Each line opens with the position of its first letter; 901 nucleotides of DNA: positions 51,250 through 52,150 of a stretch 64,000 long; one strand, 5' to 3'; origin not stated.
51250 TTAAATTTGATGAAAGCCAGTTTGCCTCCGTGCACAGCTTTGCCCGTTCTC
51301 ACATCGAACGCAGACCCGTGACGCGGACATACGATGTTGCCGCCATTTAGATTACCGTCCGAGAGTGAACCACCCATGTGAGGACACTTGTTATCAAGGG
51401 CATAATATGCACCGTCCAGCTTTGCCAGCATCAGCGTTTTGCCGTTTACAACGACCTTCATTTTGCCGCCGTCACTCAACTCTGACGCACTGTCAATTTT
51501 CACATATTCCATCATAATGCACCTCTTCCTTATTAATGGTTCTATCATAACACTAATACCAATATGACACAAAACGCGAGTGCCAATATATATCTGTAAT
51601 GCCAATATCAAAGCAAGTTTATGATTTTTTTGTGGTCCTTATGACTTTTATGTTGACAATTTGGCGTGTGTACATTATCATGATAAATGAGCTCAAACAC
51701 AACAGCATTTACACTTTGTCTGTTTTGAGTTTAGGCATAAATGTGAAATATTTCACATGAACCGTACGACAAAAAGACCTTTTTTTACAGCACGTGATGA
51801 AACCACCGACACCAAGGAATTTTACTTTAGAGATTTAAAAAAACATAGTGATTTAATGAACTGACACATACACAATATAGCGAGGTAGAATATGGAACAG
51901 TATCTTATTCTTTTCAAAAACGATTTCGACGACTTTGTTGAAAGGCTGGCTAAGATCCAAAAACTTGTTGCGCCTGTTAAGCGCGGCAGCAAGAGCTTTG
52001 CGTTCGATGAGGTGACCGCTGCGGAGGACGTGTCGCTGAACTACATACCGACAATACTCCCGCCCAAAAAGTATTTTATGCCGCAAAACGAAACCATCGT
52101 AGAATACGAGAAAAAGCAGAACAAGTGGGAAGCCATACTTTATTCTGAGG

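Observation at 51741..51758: Perfect Rex-type palindrome in the leader of the hydrogenase operon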

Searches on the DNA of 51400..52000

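Call 31: search_rna_families(source=window, start=51400, end=52000, threshold=evalue, max_evalue=1)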
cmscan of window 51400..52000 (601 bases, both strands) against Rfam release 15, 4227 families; matches with E-value up to 1: 0.
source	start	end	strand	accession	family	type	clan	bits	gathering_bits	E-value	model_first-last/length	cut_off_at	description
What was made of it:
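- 51688..51891 (+): Long 5' leader of about 200 nt that contains the operator. It has no known RNA family and no unusual fold. Call 31 (no Rfam match at E<=1).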
